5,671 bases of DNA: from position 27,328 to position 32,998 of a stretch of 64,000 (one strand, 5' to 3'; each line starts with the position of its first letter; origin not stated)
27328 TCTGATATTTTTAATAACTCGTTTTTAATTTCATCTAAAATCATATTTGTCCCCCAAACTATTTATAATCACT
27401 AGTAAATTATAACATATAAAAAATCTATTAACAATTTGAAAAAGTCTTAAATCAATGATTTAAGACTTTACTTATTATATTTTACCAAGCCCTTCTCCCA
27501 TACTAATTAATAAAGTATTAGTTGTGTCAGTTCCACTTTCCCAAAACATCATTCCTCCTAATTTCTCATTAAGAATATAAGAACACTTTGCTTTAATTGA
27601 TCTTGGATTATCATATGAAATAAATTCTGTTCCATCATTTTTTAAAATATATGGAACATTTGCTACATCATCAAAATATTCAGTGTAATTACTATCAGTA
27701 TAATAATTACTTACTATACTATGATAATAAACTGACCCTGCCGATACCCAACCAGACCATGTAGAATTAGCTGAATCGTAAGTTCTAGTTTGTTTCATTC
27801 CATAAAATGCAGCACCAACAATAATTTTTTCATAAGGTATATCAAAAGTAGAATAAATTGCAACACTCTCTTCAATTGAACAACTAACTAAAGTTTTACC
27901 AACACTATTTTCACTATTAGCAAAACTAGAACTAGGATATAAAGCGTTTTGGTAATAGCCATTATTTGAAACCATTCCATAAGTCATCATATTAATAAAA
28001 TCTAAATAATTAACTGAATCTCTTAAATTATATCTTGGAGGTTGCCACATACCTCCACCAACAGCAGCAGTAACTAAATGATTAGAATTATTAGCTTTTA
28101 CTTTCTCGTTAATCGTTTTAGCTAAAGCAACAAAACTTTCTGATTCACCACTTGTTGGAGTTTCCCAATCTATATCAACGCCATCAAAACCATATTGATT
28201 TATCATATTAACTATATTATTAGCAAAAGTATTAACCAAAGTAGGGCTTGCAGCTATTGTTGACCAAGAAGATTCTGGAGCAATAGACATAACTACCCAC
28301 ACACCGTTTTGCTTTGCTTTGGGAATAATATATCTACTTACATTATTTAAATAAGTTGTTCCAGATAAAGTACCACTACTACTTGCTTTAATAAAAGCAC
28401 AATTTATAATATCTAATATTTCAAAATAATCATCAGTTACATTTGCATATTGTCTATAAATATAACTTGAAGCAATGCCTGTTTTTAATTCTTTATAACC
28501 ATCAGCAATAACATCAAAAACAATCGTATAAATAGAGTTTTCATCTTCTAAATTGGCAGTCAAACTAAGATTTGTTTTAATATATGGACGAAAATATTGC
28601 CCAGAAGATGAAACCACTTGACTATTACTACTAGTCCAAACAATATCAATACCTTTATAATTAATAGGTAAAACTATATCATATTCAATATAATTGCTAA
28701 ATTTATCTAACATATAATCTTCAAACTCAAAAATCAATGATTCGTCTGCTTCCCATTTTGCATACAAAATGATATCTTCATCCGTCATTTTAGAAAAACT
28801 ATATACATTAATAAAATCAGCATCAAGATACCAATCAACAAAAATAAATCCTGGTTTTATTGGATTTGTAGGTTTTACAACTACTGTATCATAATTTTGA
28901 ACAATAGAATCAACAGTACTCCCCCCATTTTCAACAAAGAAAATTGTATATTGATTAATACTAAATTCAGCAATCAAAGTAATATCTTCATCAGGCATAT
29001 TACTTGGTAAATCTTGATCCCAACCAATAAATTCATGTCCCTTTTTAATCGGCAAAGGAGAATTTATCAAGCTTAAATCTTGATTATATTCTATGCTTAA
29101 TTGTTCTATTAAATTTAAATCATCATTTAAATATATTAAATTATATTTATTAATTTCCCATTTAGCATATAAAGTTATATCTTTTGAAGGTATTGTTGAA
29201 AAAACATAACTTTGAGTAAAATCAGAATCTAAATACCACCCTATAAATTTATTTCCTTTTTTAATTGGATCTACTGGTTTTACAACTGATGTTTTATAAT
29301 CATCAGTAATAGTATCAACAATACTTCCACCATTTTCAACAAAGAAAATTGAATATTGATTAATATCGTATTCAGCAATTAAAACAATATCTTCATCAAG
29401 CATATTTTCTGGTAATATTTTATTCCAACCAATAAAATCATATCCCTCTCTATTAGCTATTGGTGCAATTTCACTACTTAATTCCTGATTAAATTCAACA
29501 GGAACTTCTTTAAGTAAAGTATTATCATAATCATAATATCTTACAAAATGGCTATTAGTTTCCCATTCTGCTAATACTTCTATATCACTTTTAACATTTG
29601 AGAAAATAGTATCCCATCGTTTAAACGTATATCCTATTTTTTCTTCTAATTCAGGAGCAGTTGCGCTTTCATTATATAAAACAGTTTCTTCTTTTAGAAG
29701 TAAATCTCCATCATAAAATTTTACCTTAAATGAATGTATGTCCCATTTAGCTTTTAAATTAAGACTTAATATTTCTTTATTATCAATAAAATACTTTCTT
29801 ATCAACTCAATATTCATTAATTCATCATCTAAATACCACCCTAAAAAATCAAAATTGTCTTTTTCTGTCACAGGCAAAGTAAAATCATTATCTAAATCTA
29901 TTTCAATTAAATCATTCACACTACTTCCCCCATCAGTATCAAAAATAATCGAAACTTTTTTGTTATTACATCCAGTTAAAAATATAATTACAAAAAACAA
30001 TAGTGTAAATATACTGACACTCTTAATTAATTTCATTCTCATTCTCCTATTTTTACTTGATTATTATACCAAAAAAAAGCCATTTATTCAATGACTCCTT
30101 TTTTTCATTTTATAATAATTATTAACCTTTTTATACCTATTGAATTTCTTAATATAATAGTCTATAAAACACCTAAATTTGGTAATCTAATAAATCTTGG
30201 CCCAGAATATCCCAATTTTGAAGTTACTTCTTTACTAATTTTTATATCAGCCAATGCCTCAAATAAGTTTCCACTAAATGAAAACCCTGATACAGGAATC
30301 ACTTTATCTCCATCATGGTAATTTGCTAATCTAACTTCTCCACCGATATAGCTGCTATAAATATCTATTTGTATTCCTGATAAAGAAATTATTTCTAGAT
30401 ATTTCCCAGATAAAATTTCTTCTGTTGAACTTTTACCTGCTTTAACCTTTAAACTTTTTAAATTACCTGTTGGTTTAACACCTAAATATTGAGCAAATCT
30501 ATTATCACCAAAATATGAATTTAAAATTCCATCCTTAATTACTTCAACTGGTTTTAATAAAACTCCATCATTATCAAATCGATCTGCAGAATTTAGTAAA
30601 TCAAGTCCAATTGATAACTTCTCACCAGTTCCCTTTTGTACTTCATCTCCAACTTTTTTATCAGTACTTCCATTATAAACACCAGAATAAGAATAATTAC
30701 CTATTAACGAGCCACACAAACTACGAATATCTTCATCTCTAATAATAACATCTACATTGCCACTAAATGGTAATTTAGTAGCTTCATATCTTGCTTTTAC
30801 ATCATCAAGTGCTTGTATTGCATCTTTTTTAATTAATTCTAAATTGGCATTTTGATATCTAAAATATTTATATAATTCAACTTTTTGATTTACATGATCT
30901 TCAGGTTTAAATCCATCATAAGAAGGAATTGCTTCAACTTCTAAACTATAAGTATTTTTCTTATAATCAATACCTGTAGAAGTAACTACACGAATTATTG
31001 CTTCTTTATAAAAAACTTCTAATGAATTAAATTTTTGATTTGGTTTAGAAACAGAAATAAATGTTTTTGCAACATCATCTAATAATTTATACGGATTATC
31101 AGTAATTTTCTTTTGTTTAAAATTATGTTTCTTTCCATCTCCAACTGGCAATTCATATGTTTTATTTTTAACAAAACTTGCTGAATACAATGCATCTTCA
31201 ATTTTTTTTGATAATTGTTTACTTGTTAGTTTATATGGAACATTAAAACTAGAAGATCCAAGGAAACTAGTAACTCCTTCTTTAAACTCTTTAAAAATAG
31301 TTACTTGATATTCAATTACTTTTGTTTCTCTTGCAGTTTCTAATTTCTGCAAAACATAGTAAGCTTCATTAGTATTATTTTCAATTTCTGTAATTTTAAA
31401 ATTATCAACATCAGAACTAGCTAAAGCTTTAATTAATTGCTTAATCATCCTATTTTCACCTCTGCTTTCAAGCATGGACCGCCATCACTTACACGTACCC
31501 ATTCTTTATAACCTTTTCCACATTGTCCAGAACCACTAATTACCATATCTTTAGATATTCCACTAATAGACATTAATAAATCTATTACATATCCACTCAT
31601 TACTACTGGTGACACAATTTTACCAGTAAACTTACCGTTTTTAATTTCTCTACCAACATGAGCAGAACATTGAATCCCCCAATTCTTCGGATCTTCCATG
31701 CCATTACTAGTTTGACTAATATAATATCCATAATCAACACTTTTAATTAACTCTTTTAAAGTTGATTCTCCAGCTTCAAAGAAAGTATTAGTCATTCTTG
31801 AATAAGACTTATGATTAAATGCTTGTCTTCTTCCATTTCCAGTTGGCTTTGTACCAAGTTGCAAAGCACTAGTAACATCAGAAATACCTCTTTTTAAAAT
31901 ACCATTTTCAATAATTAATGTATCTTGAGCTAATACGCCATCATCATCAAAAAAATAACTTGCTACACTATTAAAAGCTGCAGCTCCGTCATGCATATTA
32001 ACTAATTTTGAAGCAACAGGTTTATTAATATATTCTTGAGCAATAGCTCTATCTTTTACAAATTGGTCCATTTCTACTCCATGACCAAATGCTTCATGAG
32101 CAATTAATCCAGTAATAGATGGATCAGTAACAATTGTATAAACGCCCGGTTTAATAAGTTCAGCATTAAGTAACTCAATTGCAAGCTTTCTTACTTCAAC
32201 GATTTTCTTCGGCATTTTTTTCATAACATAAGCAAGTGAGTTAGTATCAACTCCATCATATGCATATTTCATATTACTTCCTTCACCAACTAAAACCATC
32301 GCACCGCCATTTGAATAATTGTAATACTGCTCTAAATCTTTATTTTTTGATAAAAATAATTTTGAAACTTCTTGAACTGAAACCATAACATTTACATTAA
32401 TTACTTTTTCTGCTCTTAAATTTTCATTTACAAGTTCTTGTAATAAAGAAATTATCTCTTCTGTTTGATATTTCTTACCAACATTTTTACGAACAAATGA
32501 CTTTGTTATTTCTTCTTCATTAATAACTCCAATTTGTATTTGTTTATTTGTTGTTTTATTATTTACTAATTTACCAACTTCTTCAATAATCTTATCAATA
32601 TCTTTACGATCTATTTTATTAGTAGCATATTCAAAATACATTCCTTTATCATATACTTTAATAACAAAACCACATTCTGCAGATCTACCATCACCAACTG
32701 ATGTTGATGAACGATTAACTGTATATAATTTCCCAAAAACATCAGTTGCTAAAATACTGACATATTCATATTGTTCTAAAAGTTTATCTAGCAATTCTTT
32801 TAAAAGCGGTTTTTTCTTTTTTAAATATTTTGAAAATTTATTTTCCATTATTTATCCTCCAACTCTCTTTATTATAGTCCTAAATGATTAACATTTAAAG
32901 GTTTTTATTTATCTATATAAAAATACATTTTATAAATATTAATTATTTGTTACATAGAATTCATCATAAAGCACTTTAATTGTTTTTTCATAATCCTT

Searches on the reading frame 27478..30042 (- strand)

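Call 64: search_protein_families(library=pfam, proteins=[window:27478-30042:-], max_evalue=0.00001)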
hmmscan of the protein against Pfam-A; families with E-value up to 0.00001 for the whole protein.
window:27478-30042:- (855 aa): 4 families
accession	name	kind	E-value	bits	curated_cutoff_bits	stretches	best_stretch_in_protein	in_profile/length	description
PF09479.16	Flg_new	-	1.7e-50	169.4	27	2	230-294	1-65/65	Listeria-Bacteroides repeat domain (List_Bact_rpt)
PF00704.34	Glyco_hydro_18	-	3.4e-45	155.5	29.6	1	542-839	22-317/317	Glycosyl hydrolases family 18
PF23916.1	TIM-barrel_EndoS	-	1.1e-07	32.3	27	1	560-709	39-172/238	Endo-beta-N-acetylglucosaminidase EndoS TIM-barrel domain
PF18998.6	Flg_new_2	-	6.1e-06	26.6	23.6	0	262-298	33-72/73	Divergent InlB B-repeat domain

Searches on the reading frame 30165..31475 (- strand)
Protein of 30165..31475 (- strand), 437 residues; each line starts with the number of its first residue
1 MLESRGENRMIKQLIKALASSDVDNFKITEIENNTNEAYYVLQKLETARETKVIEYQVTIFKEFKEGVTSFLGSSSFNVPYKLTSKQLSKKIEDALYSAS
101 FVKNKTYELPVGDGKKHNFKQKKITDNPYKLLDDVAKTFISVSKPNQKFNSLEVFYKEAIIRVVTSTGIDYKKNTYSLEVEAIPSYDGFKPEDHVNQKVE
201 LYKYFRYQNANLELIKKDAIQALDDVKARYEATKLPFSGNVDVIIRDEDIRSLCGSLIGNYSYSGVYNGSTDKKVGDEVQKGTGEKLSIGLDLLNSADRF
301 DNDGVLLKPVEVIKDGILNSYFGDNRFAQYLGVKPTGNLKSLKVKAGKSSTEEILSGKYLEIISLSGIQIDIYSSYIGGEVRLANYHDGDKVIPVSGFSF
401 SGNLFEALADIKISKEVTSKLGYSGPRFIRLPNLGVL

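Call 64: search_protein_families(library=pfam, proteins=[window:30165-31475:-], max_evalue=0.00001)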
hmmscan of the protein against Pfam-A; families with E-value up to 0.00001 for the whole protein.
window:30165-31475:- (437 aa): 1 family
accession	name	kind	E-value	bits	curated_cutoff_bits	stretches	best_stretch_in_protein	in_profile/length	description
PF19289.4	PmbA_TldD_3rd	-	2.1e-18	66.7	22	1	238-427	1-210/220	PmbA/TldA metallopeptidase C-terminal domain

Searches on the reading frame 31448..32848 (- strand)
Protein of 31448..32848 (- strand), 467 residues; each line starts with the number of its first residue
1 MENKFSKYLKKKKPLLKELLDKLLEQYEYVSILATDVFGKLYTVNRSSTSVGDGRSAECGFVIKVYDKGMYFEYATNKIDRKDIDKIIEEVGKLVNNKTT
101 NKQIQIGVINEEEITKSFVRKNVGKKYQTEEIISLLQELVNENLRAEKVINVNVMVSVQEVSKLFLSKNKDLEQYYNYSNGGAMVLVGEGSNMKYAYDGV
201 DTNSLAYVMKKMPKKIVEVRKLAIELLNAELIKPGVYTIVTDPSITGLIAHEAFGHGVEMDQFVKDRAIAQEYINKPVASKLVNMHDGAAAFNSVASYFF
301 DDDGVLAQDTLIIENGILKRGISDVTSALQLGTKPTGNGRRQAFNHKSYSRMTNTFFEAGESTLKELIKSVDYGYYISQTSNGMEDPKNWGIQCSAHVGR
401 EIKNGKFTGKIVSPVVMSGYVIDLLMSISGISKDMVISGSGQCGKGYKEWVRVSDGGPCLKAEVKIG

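Call 64: search_protein_families(library=pfam, proteins=[window:31448-32848:-], max_evalue=0.00001)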
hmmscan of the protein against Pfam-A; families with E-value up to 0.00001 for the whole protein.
window:31448-32848:- (467 aa): 1 family
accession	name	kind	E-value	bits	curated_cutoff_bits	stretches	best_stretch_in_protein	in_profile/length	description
PF19289.4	PmbA_TldD_3rd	-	1.3e-45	155.7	22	1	234-444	1-209/220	PmbA/TldA metallopeptidase C-terminal domain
